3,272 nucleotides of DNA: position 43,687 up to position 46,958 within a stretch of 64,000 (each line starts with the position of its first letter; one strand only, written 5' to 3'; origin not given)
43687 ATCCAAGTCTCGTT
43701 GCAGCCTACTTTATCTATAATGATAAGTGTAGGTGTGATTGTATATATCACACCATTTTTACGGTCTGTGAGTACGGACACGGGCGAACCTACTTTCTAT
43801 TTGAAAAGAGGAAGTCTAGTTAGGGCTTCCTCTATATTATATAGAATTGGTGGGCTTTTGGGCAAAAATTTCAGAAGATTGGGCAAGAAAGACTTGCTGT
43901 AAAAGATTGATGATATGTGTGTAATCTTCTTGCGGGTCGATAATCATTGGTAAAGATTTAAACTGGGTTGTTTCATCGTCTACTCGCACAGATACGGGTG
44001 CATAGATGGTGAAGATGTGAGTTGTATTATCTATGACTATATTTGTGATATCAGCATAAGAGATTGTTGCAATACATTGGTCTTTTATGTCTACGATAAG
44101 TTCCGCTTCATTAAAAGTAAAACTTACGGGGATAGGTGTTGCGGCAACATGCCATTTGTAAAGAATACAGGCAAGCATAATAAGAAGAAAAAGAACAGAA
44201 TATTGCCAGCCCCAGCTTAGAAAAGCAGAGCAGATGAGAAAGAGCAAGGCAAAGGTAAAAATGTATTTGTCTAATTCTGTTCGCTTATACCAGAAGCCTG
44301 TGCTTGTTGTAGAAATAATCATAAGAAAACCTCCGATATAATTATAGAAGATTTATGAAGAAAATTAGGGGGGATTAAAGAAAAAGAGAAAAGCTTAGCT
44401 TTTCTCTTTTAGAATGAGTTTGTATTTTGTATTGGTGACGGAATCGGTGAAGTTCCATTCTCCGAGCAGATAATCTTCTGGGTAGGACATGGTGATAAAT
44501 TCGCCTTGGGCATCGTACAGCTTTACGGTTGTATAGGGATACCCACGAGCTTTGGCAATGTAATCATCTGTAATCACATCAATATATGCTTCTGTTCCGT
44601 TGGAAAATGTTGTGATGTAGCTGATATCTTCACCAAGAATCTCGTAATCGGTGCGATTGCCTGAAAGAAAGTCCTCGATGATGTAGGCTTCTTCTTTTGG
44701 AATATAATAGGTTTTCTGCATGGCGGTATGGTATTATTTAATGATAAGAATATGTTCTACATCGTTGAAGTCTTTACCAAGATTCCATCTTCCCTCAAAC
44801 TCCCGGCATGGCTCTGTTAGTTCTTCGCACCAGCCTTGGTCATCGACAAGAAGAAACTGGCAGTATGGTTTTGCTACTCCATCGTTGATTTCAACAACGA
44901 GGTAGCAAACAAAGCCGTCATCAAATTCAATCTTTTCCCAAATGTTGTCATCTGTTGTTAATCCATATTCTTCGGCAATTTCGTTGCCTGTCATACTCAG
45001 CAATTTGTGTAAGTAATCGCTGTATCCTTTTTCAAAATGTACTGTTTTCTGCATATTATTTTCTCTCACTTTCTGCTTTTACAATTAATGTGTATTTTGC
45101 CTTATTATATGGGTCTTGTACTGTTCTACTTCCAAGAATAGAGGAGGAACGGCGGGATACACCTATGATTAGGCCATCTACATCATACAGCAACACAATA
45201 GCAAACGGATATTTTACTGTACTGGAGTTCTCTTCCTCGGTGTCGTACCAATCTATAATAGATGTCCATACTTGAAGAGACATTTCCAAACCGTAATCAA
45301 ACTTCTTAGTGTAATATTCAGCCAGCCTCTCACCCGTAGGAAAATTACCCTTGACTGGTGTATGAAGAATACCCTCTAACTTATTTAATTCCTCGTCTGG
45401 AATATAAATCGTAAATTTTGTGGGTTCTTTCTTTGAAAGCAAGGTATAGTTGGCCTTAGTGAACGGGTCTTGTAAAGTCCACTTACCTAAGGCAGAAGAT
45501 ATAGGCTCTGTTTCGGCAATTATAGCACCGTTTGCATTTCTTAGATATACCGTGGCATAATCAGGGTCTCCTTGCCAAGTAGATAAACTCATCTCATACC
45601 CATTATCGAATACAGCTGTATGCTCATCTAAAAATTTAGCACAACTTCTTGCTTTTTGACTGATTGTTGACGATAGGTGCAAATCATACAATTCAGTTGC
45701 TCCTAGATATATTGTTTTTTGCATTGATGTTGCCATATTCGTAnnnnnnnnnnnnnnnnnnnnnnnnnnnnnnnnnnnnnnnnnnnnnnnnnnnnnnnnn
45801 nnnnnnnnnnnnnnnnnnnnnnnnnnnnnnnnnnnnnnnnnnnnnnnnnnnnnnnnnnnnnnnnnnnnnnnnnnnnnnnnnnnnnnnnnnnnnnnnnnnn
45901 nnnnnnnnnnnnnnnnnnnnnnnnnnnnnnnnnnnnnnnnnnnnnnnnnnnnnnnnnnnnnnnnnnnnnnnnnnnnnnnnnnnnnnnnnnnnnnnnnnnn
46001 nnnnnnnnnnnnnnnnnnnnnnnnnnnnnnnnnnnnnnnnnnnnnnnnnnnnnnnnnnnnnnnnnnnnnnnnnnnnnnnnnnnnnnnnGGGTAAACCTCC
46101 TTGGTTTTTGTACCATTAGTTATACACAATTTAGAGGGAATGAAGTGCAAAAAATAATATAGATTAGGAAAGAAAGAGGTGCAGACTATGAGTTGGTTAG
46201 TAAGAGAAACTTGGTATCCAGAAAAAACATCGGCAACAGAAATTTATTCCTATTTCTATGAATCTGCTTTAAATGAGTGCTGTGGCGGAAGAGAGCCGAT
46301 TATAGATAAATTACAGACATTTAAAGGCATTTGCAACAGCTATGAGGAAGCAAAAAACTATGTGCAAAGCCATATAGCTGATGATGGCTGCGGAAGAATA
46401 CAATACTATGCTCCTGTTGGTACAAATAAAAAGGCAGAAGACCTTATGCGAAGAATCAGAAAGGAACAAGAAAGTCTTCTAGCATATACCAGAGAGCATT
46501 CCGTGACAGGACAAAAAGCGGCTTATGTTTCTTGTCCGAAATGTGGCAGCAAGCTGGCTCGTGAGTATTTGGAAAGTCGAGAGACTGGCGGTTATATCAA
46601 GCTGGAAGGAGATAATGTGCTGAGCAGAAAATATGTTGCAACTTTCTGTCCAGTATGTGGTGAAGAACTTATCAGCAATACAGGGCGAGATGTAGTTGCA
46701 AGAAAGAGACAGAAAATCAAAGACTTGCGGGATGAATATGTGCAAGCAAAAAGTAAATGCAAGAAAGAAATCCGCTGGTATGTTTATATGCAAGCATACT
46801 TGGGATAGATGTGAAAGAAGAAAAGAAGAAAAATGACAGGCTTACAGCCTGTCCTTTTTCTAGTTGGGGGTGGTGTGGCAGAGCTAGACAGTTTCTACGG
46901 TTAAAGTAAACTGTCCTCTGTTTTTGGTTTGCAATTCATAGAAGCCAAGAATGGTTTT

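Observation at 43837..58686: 15-kb island: at least 19 copies of one unrecognised ~110-aa domain in tight arrays, interleaved with three C5-methyltransferases and two restriction endonucleases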

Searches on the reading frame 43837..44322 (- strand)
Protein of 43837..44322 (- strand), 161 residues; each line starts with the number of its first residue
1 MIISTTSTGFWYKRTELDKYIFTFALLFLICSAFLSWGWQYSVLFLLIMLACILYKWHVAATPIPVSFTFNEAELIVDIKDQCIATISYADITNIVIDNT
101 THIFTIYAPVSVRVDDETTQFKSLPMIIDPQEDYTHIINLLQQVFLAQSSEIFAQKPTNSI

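Call 12: search_protein_families(library=pfam, max_evalue=0.01, proteins=[window:43837-44322:-])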
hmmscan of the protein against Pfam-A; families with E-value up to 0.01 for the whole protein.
window:43837-44322:- (161 aa): 0 families

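Call 86: search_protein_families(library=padloc, max_evalue=0.01, proteins=[window:43837-44322:-])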
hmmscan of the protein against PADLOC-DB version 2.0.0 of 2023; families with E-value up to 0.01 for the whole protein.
window:43837-44322:- (161 aa): 0 families

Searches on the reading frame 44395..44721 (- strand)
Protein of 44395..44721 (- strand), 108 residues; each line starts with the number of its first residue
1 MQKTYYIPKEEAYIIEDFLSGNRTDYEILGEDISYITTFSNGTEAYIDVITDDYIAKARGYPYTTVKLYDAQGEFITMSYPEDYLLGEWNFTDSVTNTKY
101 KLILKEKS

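Call 7: search_protein_families(library=pfam, max_evalue=1, proteins=[window:44395-44721:-])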
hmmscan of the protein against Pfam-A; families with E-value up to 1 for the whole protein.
window:44395-44721:- (108 aa): 0 families

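Call 8: search_protein_families(library=phrogs, max_evalue=0.1, proteins=[window:44395-44721:-])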
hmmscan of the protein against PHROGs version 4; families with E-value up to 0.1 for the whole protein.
window:44395-44721:- (108 aa): 1 family
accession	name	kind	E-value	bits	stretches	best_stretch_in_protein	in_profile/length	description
phrog_3318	-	unknown function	0.016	16.5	1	10-65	106-158/162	-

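Call 52: search_protein_families(library=ncbifam, max_evalue=0.1, proteins=[window:44395-44721:-])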
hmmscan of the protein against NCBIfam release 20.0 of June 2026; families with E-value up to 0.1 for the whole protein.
window:44395-44721:- (108 aa): 0 families

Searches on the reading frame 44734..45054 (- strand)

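Call 7: search_protein_families(library=pfam, max_evalue=1, proteins=[window:44734-45054:-])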
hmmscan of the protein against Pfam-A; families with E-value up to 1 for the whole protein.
window:44734-45054:- (106 aa): 1 family
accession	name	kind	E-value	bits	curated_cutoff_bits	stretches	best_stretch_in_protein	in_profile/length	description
PF19444.4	MTP_lip_bd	-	0.006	16.5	27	1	4-49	112-157/294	MTP large subunit, lipid-binding domain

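Call 8: search_protein_families(library=phrogs, max_evalue=0.1, proteins=[window:44734-45054:-])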
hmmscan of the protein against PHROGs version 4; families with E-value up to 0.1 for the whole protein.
window:44734-45054:- (106 aa): 1 family
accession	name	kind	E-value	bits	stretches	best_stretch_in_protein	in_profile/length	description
phrog_4140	-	unknown function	0.065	14.6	0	24-63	14-52/78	-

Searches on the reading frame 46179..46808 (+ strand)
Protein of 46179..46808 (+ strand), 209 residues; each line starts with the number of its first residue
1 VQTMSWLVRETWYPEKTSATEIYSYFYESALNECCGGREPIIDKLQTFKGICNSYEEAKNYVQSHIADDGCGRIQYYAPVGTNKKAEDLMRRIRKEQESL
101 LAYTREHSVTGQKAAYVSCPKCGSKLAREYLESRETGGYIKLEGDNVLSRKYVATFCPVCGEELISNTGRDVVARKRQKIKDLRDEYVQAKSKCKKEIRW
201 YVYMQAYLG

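Call 12: search_protein_families(library=pfam, max_evalue=0.01, proteins=[window:46179-46808:+])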
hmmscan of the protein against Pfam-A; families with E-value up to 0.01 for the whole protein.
window:46179-46808:+ (209 aa): 13 families
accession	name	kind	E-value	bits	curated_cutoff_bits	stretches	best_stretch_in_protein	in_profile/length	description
PF03119.21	DNA_ligase_ZBD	-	6.5e-06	26.4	25.8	0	119-129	2-12/27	NAD-dependent DNA ligase C4 zinc finger domain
PF12677.13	DUF3797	-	1.3e-05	25.4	25.1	0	148-172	9-31/48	Domain of unknown function (DUF3797)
PF07754.17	HVO_2753_ZBP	-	0.00022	21.4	33.2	0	150-166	12-28/46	Small zinc finger protein HVO_2753-like, Zn-binding pocket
PF13240.11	Zn_Ribbon_1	-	0.0003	20.9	25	0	154-164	13-23/23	zinc-ribbon domain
PF13248.11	Zn_ribbon_3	-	0.00051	19.9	27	0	116-127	2-13/26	zinc-ribbon domain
PF01396.24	Zn_ribbon_Top1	-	0.00059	20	32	0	118-127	3-12/39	Topoisomerase DNA binding C4 zinc finger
PF04423.19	Rad50_zn_hook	-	0.00091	19.4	24.3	0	157-186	22-51/52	Rad50 zinc hook motif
PF04828.22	GFA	-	0.0017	18.8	24.3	0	97-132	55-85/115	Glutathione-dependent formaldehyde-activating enzyme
PF24460.1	DUF7575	-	0.0024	17.6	28.5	0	117-126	4-13/28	Domain of unknown function (DUF7575)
PF09723.15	Zn_ribbon_8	-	0.003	18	34.4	0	113-128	23-39/41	Zinc ribbon domain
PF23451.1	Zn_ribbon_PaaD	-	0.0049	16.9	27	0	108-126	6-24/53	PaaD zinc beta ribbon domain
PF12773.13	DZR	-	0.0056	17.3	27.3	0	117-167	13-37/45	Double zinc ribbon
PF24042.1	DUF7351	-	0.009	16.2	31.2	0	94-202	44-141/177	Domain of unknown function (DUF7351)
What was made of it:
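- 46179..46808 (+): Zn-ribbon protein transcribed divergently from array D. A homologue lies 1.2 kb from the family gene in phage contig MT835533. Call 12 (zinc-ribbon Pfam hits).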

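Call 86: search_protein_families(library=padloc, max_evalue=0.01, proteins=[window:46179-46808:+])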
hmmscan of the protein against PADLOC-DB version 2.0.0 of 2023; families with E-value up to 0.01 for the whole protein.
window:46179-46808:+ (209 aa): 2 families
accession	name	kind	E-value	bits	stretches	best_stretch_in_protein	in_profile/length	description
PDLC05059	PDC-S64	-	0.0017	15.4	0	83-126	170-209/339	-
PDLC03859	LmuB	-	0.0024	15.1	0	81-191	297-383/611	-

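Call 98: search_solved_structures(query=window:46179-46808:+, max_evalue=1)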
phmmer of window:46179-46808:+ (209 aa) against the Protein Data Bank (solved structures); distinct sequences matched with E-value up to 1: 4.
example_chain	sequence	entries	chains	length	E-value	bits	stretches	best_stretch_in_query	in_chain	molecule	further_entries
2k5c_A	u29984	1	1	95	0.15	15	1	117-187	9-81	uncharacterized protein PF0385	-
6pln_A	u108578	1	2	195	0.16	14.9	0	140-187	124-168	Transcription factor E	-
5wd8_A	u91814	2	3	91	0.51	13.3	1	159-201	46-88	Lem22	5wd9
4zua_A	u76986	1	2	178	0.85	12.6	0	128-178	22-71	Exoenzyme S synthesis regulatory protein ExsA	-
